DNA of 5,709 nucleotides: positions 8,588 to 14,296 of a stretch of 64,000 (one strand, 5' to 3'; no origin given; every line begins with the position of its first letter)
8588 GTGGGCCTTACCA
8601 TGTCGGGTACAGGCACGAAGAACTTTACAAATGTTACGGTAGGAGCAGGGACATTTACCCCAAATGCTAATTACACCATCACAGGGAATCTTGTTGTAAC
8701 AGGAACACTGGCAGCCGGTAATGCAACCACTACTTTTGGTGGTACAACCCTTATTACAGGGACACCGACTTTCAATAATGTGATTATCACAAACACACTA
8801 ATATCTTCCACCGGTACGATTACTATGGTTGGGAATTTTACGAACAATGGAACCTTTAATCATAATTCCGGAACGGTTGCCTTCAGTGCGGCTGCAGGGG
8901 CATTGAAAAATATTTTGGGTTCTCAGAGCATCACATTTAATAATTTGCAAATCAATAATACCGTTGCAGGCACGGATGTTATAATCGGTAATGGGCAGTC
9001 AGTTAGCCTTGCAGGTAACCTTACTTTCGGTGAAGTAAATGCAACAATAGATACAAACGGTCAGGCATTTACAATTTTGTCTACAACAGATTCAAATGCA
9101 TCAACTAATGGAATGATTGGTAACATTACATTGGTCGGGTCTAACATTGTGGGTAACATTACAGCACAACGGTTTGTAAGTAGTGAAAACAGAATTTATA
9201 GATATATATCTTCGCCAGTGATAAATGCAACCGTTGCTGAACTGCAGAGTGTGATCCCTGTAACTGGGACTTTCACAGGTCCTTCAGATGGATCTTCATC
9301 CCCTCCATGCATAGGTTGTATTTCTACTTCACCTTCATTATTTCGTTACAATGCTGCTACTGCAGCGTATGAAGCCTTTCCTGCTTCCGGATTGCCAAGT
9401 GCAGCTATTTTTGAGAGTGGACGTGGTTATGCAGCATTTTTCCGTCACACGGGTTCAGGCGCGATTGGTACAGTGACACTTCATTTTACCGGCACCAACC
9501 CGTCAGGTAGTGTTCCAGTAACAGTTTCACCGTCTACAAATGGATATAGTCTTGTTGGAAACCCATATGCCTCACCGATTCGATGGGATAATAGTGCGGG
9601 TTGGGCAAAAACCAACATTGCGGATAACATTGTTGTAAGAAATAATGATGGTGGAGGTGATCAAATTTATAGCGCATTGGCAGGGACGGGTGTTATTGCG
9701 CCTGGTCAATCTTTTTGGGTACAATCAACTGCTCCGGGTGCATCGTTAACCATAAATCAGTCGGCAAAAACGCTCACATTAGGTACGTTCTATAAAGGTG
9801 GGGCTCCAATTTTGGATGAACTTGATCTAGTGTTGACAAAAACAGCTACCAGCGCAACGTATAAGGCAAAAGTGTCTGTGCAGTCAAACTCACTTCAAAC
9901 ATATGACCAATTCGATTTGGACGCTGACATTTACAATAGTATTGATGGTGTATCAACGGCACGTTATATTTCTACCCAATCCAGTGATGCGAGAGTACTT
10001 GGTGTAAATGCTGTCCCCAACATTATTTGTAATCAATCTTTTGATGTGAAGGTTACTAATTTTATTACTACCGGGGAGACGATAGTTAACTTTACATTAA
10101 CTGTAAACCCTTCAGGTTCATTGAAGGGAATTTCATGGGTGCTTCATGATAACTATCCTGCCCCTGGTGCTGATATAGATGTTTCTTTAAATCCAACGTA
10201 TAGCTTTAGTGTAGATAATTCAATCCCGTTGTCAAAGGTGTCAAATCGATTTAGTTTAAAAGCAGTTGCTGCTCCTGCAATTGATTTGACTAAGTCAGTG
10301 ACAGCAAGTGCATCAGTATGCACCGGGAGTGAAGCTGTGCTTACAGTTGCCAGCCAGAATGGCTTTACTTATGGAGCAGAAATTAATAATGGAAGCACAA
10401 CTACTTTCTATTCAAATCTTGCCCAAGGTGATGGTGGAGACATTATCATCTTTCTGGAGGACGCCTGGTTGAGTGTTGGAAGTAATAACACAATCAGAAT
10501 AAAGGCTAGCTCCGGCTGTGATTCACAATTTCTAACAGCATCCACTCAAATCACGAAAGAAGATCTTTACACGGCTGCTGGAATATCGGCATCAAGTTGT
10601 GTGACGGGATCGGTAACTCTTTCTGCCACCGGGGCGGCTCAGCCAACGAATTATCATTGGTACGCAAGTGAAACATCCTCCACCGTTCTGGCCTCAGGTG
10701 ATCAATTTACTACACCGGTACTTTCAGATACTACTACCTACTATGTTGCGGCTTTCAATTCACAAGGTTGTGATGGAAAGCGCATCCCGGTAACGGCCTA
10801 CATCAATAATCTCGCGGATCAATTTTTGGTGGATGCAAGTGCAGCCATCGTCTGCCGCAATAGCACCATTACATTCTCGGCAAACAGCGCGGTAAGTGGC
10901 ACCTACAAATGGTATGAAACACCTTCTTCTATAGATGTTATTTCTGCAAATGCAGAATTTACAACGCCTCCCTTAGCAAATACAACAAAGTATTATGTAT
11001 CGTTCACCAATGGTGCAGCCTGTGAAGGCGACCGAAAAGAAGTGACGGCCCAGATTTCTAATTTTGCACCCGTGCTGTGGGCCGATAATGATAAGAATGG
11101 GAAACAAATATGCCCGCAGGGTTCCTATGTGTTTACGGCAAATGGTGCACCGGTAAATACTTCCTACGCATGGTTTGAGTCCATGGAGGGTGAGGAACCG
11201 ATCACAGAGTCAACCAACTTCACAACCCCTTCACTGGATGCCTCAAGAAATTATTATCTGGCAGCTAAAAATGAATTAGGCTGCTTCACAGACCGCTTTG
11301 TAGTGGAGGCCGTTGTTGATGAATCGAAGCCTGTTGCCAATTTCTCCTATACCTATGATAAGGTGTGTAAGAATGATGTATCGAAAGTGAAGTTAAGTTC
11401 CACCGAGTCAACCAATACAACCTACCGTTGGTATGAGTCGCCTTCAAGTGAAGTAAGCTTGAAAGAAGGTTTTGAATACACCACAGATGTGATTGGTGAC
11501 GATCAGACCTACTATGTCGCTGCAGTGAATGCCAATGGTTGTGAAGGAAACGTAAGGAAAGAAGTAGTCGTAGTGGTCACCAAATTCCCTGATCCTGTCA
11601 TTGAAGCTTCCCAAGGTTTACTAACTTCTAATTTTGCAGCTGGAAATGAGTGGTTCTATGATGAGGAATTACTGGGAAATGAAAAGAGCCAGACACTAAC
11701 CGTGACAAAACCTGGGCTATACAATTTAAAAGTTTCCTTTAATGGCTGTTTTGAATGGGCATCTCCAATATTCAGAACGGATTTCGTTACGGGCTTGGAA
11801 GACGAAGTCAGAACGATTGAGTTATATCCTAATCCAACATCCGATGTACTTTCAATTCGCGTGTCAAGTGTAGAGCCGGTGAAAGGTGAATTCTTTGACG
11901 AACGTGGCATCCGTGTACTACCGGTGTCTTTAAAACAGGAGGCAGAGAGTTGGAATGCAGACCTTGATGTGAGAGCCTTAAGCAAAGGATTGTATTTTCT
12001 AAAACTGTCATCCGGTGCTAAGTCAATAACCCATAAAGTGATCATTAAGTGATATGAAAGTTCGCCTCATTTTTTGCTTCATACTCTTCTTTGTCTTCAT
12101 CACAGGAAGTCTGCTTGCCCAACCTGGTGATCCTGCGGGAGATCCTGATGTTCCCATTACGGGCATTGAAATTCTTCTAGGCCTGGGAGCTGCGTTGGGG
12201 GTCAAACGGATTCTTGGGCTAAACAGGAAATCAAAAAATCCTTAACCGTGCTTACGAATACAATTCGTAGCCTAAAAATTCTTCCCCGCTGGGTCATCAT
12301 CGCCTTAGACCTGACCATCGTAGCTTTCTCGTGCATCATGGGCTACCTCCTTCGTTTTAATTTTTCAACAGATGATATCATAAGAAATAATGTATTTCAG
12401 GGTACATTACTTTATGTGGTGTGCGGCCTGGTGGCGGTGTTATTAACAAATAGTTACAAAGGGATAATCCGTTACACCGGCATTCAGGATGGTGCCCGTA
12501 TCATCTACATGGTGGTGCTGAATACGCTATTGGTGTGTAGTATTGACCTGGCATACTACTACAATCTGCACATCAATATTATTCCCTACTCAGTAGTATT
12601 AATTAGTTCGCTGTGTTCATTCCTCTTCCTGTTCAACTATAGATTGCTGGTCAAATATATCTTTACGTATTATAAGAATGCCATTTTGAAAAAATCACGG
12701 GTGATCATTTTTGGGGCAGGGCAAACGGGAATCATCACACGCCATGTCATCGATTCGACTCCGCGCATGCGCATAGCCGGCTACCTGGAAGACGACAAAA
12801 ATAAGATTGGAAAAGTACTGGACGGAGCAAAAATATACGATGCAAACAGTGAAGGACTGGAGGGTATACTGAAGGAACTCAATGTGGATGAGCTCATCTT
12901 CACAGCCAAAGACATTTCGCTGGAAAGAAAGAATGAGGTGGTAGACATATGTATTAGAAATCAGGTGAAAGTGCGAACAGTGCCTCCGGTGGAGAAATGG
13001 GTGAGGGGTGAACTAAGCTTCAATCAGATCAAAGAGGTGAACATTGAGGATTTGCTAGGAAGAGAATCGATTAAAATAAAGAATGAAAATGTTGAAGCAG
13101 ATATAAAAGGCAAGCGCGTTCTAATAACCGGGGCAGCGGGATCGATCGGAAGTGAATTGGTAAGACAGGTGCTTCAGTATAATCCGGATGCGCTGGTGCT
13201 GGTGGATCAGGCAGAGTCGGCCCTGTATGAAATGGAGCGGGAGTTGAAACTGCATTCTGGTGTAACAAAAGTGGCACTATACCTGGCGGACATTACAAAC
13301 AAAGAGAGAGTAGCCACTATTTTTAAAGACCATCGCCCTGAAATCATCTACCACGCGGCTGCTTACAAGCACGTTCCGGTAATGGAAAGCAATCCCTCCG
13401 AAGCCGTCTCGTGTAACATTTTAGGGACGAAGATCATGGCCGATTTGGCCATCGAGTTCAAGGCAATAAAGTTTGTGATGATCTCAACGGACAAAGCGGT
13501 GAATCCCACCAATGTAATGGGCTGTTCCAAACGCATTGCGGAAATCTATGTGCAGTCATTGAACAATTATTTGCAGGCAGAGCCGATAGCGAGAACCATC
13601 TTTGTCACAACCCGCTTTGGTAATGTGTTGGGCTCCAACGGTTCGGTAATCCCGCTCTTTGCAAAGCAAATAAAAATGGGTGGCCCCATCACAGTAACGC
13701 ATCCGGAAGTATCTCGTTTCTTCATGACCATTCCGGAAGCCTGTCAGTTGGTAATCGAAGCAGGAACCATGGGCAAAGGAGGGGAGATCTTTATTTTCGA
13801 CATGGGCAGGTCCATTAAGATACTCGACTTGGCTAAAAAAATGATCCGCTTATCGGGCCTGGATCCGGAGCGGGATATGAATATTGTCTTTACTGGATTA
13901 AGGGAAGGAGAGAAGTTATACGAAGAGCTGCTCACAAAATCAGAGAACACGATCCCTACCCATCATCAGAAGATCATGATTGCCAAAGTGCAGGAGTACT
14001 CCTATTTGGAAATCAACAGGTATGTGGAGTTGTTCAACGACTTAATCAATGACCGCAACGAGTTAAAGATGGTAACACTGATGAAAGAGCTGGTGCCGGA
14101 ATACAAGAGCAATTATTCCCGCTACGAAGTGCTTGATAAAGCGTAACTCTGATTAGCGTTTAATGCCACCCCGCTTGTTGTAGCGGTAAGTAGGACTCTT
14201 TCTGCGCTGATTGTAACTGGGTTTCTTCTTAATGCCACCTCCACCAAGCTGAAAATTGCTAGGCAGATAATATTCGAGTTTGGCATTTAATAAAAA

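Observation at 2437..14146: Exosortase F pair embedded in a PglC/PglD/PglE/PglF-type amino-sugar operon together with a giant T9SS adhesin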

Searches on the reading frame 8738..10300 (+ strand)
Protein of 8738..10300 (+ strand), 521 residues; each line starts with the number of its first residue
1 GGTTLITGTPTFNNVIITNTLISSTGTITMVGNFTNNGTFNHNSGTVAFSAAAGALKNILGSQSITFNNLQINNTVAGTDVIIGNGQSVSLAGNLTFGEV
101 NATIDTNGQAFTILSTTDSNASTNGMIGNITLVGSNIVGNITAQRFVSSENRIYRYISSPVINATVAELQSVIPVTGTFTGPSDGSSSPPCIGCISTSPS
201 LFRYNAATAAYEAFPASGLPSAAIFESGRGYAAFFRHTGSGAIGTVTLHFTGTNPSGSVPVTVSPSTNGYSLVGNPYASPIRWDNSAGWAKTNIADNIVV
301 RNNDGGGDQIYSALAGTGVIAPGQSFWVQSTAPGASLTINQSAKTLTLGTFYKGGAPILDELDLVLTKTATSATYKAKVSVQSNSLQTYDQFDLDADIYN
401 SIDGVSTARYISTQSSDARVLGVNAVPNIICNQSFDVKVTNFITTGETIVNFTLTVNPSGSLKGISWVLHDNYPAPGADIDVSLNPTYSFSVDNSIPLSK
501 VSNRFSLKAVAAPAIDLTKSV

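Call 83: find_homologous_proteins(query=window:8738-10300:+, max_evalue=0.00001)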
Query window:8738-10300:+ (521 aa): 6 proteins with E <= 0.00001 among 8000 candidates.
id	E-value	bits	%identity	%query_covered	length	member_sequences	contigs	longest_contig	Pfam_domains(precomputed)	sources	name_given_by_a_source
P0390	2.6e-92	328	42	99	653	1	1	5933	PF18962.8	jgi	jgi:hypothetical protein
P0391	3.1e-39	153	32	78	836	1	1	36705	PF18962.8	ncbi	ncbi:MAG: T9SS type A sorting domain-containing protein, partial [Cyclobacteriaceae bacterium]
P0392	1.7e-23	101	34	66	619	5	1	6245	-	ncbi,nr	ncbi:MAG: hypothetical protein HY015_03125, partial [Bacteroidetes bacterium]|nr:hypothetical protei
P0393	2.5e-22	97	26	75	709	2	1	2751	PF18962.8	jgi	jgi:hypothetical protein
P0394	2.7e-18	84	28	93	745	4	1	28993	PF00801.27,PF18962.8,PF18911.7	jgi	jgi:PKD repeat protein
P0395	9.6e-11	59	25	77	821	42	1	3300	PF18962.8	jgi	-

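Call 92: predict_structure(alignment_id=A4)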
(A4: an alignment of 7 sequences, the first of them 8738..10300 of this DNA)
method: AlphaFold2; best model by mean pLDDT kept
length: 521 residues; sequences in the alignment: 7
mean_pLDDT: 69.4   pTM: 0.59
mean pLDDT of the five models: 69.4, 68.5, 67.5, 66.3, 64.4
residues with pLDDT >= 90: 15; 70-90: 274; 50-70: 139; < 50: 93
segments of 3 or more residues with pLDDT < 50: 120-123, 174-188, 190-195, 238-243, 303-307, 354-359, 384-409, 415-423, 513-521
pLDDT, mean of each block of 10 residues (from residue 1): 54 84 78 88 83 79 87 67 85 79 84 70 55 73 71 72 78 45 43 51 73 64 81 60 64 86 78 86 85 83 49 62 82 89 72 44 75 66 48 33 37 44 53 71 71 80 78 81 86 80 79 45 36
secondary structure, 60 per line:
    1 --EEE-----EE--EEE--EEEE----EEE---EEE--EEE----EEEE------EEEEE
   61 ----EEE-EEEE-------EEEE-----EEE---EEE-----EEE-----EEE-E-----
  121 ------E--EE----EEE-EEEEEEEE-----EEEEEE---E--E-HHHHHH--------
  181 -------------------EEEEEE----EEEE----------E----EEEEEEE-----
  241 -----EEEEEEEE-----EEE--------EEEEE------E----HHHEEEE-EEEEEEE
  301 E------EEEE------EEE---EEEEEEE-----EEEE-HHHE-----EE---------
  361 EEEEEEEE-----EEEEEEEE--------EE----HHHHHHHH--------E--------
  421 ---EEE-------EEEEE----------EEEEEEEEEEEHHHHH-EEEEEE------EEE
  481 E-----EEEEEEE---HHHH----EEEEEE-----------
elements in order: E3-5 E15-17 E20-23 E28-30 E34-36 E39-41 E46-49 E56-60 E65-67 E69-72 E80-83 E89-91 E95-97 E103-105 E111-113 E136-138 E140-147 E153-158 H167-172 E200-205 E210-213 E229-235 E246-253 E259-261 E270-274 E289-292 E294-301 E308-311 E318-320 E324-330 E336-339 E361-368 E374-381 H396-403 E424-426 E434-438 E449-459 H460-464 E466-471 E478-481 E487-493 H497-500 E505-510

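Call 94: fold_search(model_id=the predicted structure, library=pdb)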
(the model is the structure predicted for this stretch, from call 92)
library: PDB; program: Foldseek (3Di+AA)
matches with E <= 10: 277; with E <= 0.001: 0
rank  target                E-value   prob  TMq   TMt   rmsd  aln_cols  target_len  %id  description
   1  9fx2                  7.1e-02  0.07  0.09  0.05  24.8       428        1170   10  Structure of methylamine activated CD109 (released 2025-03-19)
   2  6m3q_E                8.6e-02  0.08  0.08  0.09  20.2       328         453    9  Crystal structure of AnkB/beta4-spectrin complex (released 2020-05-13)
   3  3qb7_C                3.8e-01  0.10  0.07  0.17  19.3       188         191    9  Interleukin-4 mutant RGA bound to cytokine receptor common gamma (released 2012-04-25)
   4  7pa6_QQQ              4.6e-01  0.03  0.07  0.12  20.4       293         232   10  JC polyomavirus VP1 in complex with scFv 27C11 (released 2023-02-08)
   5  9qk2_F                5.9e-01  0.02  0.07  0.06  24.2       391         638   10  Structure of the Complement classical and lectin pathway C3 convertase in complex with substrate C3 (released 2025-12-24)
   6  8gp5_E                8.4e-01  0.07  0.07  0.18  14.4        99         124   20  Structure of X18 UFO protomer in complex with F6 Fab VHVL domain (released 2023-08-09)
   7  6m3p_E                8.4e-01  0.05  0.10  0.12  19.9       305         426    9  Crystal structure of AnkG/beta2-spectrin complex (released 2020-05-13)
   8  9xrl_b                8.4e-01  0.04  0.10  0.09  17.2       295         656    7  Structure of mouse cytoplasmic lattice (CPL) repeating unit (released 2026-03-18)
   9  6d89_A                9.3e-01  0.04  0.09  0.08  17.2       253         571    9  Bacteroides uniformis beta-glucuronidase 1 with N-terminal loop deletion (released 2018-10-17)
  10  5i99                  9.8e-01  0.01  0.08  0.09  23.7       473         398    8  Crystal structure of mouse CNTN3 Ig5-Fn2 domains (released 2016-08-31)
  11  4dkt_A                1.1e+00  0.03  0.09  0.08  17.6       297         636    9  Crystal structure of human peptidylarginine deiminase 4 in complex with N-acetyl-L-threonyl-L-alpha-aspartyl-N5-[(1E)- (released 2012-02-29)
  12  3qb7_D                1.1e+00  0.06  0.07  0.17  18.5       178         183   10  Interleukin-4 mutant RGA bound to cytokine receptor common gamma (released 2012-04-25)
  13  6d1n_A                1.1e+00  0.04  0.09  0.08  18.4       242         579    7  Apo structure of Bacteroides uniformis Beta-glucuronidase 1 (released 2018-10-17)
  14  9msy_G                1.2e+00  0.06  0.07  0.17  15.0        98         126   16  G002-480-0546 Fab in complex with V703-0537_T278M_L14 SOSIP and BG18 Fab (released 2025-05-28)
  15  1bqu_B                1.2e+00  0.04  0.09  0.18  21.3       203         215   14  CYTOKYNE-BINDING REGION OF GP130 (released 1998-08-26)
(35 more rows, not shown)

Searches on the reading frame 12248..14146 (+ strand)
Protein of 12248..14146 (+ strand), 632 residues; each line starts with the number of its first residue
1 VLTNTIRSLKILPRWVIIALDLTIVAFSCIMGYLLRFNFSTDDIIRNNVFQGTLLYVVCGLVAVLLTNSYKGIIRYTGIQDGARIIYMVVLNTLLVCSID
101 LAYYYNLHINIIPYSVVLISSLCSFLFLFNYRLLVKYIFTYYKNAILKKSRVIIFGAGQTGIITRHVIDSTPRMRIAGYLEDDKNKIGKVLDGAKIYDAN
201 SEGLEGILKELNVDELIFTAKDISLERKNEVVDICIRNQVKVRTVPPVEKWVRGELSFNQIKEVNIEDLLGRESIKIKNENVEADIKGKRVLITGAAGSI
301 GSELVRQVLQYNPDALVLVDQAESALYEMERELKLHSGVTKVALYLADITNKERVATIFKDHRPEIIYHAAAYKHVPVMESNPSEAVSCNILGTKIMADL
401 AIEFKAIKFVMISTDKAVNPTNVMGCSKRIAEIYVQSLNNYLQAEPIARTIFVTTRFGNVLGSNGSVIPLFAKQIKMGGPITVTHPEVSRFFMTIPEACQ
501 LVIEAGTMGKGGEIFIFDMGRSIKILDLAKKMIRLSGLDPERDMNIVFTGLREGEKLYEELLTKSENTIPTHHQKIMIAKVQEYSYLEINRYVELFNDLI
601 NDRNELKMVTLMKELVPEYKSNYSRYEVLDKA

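Call 3: search_protein_families(library=ncbifam, proteins=[window:12248-14146:+], max_evalue=0.01)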
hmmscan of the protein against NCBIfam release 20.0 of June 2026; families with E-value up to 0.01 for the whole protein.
window:12248-14146:+ (632 aa): 71 families (the best 25 are shown)
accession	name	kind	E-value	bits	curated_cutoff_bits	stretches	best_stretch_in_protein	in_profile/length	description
TIGR03589.1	PseB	equivalog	5.9e-55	186.5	407.75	1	287-574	3-274/324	UDP-N-acetylglucosamine 4,6-dehydratase (inverting)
TIGR04130.1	FnlA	equivalog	7.1e-48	163.2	730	1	287-567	3-270/337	UDP-N-acetylglucosamine 4,6-dehydratase/5-epimerase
TIGR01181.1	dTDP_gluc_dehyt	equivalog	1.5e-17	63.7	365.1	1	290-416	1-127/321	dTDP-glucose 4,6-dehydratase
TIGR01214.1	rmlD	equivalog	2.8e-16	59.4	224.05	1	290-440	1-140/285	dTDP-4-dehydrorhamnose reductase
TIGR03025.1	EPS_sugtrans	subfamily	9.7e-16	58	295.55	1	20-266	2-242/445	exopolysaccharide biosynthesis polyprenyl glycosylphosphotransferase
TIGR03023.1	WcaJ_sugtrans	equivalog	3.7e-15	56.2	410.75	1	20-266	2-247/453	undecaprenyl-phosphate glucose phosphotransferase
TIGR01179.1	galE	equivalog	1.9e-14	53.2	262.3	1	290-415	1-122/332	UDP-glucose 4-epimerase GalE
NF007582.0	PRK10217.1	equivalog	9.6e-14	51.2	698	1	289-402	2-113/355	dTDP-glucose 4,6-dehydratase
TIGR02622.1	CDP_4_6_dhtase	equivalog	1.5e-13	50.6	278.45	1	287-462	3-193/352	CDP-glucose 4,6-dehydratase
NF007490.0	PRK10084.1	subfamily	4.5e-13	48.9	649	1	290-404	2-114/361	dTDP-glucose 4,6-dehydratase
TIGR04180.1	EDH_00030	hypoth_equivalog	9.7e-10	38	475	1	291-416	1-123/297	NAD-dependent 4,6-dehydratase LegB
NF006619.0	PRK09186.1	equivalog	1.8e-08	34.3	255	1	286-363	2-78/256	oxidoreductase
NF007956.0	PRK10675.1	subfamily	9.2e-08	31.6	394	1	290-415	2-124/338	UDP-glucose 4-epimerase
NF004526.0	PRK05872.1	subfamily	4.5e-07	29.3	276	1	283-355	5-73/297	short-chain dehydrogenase/reductase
TIGR02632.1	RhaD_aldol-ADH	equivalog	7e-07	28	567.75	1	273-362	399-487/676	bifunctional rhamnulose-1-phosphate aldolase/short-chain dehydrogenase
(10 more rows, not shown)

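Call 4: search_protein_families(library=pfam, proteins=[window:12248-14146:+], max_evalue=0.01)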
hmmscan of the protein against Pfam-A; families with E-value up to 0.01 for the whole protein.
window:12248-14146:+ (632 aa): 10 families
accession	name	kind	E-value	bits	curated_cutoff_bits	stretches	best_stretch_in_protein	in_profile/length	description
PF02719.21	Polysacc_synt_2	-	6.7e-118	393.6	20.2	1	291-580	1-292/293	Polysaccharide biosynthesis protein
PF01370.27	Epimerase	-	9.1e-23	81.3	20.9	1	291-508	1-227/240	NAD dependent epimerase/dehydratase family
PF16363.11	GDP_Man_Dehyd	-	1.1e-18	68.2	27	1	292-416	1-131/332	GDP-mannose 4,6 dehydratase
PF04321.23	RmlD_sub_bind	-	6.3e-17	62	27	1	290-416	2-103/287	RmlD substrate binding domain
PF01073.25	3Beta_HSD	-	3.6e-07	29.9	22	1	292-420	1-122/280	3-beta hydroxysteroid dehydrogenase/isomerase family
PF07993.18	NAD_binding_4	-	2.3e-06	27.4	20.1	1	293-430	1-152/258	Male sterility protein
PF00106.31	adh_short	-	2.8e-05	24.1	26.6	1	289-361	1-70/195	short chain dehydrogenase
PF08659.16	KR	-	5.2e-05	23.7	22.6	1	291-377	3-95/180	KR domain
PF13460.12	NAD_binding_10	-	0.0033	17.7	27.2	1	295-420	1-104/184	NAD(P)H-binding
PF01113.26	DapB_N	-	0.0036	17.8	25.6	0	290-340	2-53/124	Dihydrodipicolinate reductase, N-terminus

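Call 56: search_solved_structures(query=window:12248-14143:+, max_evalue=1e-30)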
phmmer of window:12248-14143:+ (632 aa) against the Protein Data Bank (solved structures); distinct sequences matched with E-value up to 1e-30: 10.
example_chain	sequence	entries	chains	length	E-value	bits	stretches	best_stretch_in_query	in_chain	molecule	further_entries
5bju_A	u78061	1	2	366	8.7e-91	308.6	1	262-622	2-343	WlaL protein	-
5bjw_A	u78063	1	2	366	3.1e-90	306.7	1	262-622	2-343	WlaL protein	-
5bjx_A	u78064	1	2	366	4.6e-90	306.2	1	262-622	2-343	WlaL protein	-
5bjy_A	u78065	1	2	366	5.7e-90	305.9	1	262-622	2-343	WlaL protein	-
5bjv_A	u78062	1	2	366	3e-89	303.5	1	262-622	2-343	WlaL protein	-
6bwc_A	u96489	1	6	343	2.7e-47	164.9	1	287-567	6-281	Polysaccharide biosynthesis protein CapD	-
4j2o_A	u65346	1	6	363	5.8e-44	154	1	286-567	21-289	UDP-N-acetylglucosamine 4,6-dehydratase/5-epimerase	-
3vvb_A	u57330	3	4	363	9.2e-42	146.7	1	288-569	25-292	CapE | Capsular polysaccharide synthesis enzyme Cap8E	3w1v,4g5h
3vvc_A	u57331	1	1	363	3.3e-41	144.9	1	288-569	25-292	Capsular polysaccharide synthesis enzyme Cap8E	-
2gn4_A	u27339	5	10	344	6e-37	130.8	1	286-575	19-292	UDP-GlcNAc C6 dehydratase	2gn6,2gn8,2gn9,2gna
